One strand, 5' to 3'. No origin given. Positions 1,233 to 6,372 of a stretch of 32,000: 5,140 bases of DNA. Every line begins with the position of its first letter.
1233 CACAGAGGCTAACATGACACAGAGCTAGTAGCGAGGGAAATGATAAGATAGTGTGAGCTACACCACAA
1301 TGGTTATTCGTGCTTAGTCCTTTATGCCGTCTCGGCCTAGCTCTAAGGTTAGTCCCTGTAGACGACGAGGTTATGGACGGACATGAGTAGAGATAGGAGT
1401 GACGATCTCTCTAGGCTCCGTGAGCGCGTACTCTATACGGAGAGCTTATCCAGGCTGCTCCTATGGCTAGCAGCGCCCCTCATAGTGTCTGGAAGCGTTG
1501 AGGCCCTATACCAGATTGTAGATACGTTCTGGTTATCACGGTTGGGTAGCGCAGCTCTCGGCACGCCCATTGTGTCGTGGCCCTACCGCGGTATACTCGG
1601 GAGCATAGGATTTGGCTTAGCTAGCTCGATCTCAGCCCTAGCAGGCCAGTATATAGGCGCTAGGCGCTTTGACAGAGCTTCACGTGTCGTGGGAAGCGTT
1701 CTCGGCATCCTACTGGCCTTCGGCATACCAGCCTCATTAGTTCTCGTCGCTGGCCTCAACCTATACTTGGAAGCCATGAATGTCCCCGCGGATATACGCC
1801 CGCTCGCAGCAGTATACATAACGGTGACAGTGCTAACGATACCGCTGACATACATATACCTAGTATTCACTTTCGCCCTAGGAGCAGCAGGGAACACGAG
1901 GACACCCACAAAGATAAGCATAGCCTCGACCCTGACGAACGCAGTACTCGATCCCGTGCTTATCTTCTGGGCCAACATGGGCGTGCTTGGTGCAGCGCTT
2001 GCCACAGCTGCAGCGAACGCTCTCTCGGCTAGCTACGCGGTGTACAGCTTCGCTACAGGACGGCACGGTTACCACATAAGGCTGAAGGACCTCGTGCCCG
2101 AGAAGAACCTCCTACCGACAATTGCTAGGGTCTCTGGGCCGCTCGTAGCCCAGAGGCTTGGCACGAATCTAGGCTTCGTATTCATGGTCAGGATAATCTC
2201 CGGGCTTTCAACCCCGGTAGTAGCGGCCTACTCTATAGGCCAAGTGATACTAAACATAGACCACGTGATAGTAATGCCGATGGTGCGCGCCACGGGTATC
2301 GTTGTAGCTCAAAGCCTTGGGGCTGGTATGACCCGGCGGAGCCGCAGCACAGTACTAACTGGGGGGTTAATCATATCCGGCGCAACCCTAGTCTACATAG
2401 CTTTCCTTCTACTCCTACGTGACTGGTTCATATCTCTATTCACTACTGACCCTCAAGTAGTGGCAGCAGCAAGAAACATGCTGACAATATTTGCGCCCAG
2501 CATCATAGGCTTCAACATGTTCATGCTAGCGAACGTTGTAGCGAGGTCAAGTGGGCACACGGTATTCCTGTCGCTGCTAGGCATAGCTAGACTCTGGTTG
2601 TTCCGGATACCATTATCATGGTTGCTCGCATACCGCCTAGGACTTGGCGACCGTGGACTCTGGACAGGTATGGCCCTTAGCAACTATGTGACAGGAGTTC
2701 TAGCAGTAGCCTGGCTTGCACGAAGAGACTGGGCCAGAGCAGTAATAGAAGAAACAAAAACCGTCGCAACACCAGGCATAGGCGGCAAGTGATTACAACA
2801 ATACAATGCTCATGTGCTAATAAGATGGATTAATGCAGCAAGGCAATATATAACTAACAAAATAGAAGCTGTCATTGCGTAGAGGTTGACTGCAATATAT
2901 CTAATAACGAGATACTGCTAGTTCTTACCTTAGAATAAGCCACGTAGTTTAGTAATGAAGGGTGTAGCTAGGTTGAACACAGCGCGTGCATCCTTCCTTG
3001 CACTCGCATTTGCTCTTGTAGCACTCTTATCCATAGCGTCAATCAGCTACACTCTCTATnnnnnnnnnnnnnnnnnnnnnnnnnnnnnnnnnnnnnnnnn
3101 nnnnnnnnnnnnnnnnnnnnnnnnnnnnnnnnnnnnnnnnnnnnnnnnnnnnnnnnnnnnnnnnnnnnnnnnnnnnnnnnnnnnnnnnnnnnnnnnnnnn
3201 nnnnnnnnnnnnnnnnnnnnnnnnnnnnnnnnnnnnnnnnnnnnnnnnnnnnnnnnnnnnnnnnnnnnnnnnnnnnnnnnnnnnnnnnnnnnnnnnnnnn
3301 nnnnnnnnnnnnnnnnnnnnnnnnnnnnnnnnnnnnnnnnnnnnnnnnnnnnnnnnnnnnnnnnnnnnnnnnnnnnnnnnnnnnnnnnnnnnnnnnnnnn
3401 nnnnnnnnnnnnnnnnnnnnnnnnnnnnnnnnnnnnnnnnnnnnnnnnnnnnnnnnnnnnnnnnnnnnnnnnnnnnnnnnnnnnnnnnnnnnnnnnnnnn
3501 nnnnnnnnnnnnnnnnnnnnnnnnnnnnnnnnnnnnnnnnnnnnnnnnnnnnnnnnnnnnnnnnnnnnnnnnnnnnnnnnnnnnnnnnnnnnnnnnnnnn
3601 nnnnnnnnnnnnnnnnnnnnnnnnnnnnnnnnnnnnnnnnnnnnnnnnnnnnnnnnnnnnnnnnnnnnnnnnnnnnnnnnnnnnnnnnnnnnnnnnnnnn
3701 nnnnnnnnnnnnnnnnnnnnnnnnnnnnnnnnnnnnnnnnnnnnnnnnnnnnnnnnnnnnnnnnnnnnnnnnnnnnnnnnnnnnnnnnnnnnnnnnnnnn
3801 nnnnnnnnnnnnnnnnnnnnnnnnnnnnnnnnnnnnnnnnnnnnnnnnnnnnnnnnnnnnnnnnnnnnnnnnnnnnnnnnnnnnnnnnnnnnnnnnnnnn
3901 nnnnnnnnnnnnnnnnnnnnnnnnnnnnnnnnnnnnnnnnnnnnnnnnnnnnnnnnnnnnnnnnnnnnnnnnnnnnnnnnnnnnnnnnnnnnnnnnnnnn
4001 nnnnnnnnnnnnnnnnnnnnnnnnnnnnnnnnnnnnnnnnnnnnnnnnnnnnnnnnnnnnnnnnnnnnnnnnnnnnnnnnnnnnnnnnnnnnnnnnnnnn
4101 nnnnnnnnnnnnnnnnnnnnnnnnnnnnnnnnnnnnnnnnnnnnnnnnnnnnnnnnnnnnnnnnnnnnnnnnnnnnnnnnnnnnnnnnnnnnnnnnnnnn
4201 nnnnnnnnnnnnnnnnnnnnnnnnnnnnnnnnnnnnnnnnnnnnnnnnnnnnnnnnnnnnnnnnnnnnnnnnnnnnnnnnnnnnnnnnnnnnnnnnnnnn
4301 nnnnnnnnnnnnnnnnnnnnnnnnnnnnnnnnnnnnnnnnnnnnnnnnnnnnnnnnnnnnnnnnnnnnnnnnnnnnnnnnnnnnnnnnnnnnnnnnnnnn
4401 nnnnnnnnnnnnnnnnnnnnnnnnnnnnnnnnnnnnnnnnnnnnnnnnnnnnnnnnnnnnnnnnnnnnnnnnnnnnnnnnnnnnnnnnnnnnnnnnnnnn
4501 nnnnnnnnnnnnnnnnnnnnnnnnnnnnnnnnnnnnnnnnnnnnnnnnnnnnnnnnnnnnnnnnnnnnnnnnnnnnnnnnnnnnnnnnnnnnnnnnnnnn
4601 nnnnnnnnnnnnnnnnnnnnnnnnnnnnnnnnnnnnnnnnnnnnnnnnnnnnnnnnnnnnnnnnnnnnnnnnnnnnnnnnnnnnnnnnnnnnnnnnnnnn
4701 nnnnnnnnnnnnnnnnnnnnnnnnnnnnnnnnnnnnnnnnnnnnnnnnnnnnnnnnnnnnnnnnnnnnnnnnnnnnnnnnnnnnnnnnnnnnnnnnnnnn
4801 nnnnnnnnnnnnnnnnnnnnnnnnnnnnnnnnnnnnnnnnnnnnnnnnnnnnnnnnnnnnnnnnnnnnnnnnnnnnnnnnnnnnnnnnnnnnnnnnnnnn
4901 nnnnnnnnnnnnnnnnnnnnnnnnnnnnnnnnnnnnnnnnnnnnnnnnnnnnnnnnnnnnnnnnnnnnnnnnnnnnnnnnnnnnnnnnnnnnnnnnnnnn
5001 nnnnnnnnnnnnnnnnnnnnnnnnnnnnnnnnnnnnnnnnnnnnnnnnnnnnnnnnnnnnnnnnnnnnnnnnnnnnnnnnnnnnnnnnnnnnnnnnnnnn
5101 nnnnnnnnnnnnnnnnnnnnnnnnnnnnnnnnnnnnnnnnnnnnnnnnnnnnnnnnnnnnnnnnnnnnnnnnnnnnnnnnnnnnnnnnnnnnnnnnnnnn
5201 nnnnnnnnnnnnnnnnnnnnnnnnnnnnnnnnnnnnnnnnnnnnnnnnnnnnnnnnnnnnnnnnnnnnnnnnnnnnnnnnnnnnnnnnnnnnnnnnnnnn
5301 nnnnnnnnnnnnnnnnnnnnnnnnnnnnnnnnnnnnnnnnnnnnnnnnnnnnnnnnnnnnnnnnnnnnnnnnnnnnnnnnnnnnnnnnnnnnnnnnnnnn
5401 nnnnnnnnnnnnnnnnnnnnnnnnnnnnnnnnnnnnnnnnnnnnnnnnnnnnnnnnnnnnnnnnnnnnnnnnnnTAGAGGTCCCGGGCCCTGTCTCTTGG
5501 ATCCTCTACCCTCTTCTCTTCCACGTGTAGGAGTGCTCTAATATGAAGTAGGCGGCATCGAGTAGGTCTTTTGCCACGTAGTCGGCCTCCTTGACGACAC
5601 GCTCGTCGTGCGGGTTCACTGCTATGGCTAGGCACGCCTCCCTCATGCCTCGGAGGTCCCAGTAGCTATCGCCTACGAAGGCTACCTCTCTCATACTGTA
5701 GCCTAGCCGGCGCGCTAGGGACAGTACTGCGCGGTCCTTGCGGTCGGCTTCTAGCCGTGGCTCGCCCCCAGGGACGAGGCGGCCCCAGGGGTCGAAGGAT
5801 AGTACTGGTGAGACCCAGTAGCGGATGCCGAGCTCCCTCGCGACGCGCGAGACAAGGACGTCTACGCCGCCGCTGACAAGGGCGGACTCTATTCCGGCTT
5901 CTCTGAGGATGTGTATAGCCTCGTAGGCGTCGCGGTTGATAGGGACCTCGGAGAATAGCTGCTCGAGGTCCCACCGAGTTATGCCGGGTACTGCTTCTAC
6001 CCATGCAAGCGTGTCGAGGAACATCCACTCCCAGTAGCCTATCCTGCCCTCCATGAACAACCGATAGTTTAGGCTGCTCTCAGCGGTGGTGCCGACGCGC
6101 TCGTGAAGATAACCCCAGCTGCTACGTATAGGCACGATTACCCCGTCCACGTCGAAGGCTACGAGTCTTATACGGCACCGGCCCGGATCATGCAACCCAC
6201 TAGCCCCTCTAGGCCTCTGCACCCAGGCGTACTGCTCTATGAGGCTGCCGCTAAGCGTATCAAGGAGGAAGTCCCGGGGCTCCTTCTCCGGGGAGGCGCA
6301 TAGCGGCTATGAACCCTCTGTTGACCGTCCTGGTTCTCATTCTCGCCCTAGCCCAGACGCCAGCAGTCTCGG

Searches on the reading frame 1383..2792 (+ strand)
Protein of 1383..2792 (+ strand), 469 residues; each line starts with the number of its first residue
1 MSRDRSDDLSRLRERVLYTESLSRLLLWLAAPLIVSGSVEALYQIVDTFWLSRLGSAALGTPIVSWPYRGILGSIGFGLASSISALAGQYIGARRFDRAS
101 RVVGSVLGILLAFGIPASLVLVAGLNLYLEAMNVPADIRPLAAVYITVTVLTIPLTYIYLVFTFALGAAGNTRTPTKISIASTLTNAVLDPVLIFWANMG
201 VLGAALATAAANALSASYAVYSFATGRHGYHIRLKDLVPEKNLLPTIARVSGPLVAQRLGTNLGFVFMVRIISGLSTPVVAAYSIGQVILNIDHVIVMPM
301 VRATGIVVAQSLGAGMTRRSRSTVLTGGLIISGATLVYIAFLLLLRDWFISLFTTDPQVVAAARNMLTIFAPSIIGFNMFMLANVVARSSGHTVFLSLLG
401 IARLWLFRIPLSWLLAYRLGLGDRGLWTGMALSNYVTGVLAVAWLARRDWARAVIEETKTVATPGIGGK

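Call 69: search_protein_families(library=pfam, proteins=[window:1383-2792:+], max_evalue=0.0001)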
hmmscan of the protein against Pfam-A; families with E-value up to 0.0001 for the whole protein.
window:1383-2792:+ (469 aa): 1 family
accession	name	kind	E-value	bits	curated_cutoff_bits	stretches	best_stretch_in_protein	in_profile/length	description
PF01554.23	MatE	-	1.4e-47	161.9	24.9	2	32-192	1-161/161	MatE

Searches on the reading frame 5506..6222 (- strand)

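Call 69: search_protein_families(library=pfam, proteins=[window:5506-6222:-], max_evalue=0.0001)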
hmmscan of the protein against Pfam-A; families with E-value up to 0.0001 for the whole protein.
window:5506-6222:- (238 aa): 3 families
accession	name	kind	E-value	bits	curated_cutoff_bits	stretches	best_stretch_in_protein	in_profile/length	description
PF00702.32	Hydrolase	-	3.4e-18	67.2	26.4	1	18-196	1-190/191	haloacid dehalogenase-like hydrolase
PF12710.13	HAD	-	1.9e-10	41.9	27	1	21-194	1-189/189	haloacid dehalogenase-like hydrolase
PF08282.18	Hydrolase_3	-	8.1e-06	26.2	20.9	0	162-219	188-245/255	haloacid dehalogenase-like hydrolase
